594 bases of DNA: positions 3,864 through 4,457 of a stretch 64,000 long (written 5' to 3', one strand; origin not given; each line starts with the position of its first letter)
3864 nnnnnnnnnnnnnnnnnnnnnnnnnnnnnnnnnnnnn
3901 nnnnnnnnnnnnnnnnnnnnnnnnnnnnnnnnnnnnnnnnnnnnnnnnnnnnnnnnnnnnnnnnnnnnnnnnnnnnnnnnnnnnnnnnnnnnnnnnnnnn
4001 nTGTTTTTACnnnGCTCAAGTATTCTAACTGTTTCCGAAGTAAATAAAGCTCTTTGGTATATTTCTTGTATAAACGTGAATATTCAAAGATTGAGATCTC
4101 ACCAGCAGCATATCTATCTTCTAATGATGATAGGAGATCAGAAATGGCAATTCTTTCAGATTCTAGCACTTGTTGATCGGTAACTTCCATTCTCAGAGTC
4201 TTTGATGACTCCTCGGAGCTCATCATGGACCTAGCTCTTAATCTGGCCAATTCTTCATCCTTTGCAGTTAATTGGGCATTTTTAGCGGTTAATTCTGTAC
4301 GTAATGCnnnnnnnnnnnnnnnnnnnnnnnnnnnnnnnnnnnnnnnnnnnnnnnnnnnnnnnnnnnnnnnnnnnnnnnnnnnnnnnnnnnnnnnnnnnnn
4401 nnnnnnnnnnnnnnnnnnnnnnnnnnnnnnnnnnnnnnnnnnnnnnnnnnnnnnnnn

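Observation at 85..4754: Eukaryote-like ESCRT-III / ESCRT-II / ESCRT-I gene cluster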

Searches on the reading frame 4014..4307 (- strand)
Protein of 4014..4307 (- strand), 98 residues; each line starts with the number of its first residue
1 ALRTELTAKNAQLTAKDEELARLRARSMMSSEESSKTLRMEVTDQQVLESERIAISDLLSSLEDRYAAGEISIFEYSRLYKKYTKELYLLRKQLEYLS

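Call 41: search_solved_structures(query=A3, max_evalue=10, show_alignments=3)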
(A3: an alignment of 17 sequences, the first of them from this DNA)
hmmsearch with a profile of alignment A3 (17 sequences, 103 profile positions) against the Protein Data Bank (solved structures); distinct sequences matched with E-value up to 10: 21.
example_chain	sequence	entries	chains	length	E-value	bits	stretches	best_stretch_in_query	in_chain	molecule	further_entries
7vea_aM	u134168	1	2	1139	0.0011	22.5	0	63-92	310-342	Phycobiliprotein ApcE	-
8wql_BB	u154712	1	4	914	0.01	19.3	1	58-86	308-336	LCM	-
7eyd_09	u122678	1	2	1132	0.016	18.7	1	63-92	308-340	Phycobiliprotein ApcE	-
8imi_0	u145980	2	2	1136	0.027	18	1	40-87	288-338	ApcE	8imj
8tvl_A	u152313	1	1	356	0.048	17.2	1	2-35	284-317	Plasminogen-binding group A streptococcal M-like protein PAM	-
9wg7_N2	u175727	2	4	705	0.085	16.4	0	57-85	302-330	Phycobiliprotein ApcE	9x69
7d2h_A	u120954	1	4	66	0.098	16.2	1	2-34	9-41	Liprin-alpha-2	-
2p22_A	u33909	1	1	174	0.12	15.9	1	3-99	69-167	Suppressor protein STP22 of temperature-sensitive alpha-factor receptor and arginine perme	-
7d2g_A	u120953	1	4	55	0.13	15.8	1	2-30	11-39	Liprin-alpha-2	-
7eqc_J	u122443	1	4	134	0.21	15.1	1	3-25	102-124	Kinesin-like protein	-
3a7o_A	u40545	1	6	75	0.25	14.9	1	4-46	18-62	Autophagy protein 16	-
5c9n_A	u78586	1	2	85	0.4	14.2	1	7-55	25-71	Geminin coiled-coil domain-containing protein 1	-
7sc7_BD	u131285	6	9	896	0.51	13.9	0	58-90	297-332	Phycobiliprotein ApcE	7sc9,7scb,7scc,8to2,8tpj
2caz_A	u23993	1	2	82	0.62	13.6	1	33-99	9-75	SUPPRESSOR PROTEIN STP22 OF TEMPERATURE-SENSITIVE ALPHA-FACTOR RECEPTOR AND ARGININE PERME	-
4zdw_B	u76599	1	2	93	0.8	13.2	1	2-53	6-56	Rab guanine nucleotide exchange factor SEC2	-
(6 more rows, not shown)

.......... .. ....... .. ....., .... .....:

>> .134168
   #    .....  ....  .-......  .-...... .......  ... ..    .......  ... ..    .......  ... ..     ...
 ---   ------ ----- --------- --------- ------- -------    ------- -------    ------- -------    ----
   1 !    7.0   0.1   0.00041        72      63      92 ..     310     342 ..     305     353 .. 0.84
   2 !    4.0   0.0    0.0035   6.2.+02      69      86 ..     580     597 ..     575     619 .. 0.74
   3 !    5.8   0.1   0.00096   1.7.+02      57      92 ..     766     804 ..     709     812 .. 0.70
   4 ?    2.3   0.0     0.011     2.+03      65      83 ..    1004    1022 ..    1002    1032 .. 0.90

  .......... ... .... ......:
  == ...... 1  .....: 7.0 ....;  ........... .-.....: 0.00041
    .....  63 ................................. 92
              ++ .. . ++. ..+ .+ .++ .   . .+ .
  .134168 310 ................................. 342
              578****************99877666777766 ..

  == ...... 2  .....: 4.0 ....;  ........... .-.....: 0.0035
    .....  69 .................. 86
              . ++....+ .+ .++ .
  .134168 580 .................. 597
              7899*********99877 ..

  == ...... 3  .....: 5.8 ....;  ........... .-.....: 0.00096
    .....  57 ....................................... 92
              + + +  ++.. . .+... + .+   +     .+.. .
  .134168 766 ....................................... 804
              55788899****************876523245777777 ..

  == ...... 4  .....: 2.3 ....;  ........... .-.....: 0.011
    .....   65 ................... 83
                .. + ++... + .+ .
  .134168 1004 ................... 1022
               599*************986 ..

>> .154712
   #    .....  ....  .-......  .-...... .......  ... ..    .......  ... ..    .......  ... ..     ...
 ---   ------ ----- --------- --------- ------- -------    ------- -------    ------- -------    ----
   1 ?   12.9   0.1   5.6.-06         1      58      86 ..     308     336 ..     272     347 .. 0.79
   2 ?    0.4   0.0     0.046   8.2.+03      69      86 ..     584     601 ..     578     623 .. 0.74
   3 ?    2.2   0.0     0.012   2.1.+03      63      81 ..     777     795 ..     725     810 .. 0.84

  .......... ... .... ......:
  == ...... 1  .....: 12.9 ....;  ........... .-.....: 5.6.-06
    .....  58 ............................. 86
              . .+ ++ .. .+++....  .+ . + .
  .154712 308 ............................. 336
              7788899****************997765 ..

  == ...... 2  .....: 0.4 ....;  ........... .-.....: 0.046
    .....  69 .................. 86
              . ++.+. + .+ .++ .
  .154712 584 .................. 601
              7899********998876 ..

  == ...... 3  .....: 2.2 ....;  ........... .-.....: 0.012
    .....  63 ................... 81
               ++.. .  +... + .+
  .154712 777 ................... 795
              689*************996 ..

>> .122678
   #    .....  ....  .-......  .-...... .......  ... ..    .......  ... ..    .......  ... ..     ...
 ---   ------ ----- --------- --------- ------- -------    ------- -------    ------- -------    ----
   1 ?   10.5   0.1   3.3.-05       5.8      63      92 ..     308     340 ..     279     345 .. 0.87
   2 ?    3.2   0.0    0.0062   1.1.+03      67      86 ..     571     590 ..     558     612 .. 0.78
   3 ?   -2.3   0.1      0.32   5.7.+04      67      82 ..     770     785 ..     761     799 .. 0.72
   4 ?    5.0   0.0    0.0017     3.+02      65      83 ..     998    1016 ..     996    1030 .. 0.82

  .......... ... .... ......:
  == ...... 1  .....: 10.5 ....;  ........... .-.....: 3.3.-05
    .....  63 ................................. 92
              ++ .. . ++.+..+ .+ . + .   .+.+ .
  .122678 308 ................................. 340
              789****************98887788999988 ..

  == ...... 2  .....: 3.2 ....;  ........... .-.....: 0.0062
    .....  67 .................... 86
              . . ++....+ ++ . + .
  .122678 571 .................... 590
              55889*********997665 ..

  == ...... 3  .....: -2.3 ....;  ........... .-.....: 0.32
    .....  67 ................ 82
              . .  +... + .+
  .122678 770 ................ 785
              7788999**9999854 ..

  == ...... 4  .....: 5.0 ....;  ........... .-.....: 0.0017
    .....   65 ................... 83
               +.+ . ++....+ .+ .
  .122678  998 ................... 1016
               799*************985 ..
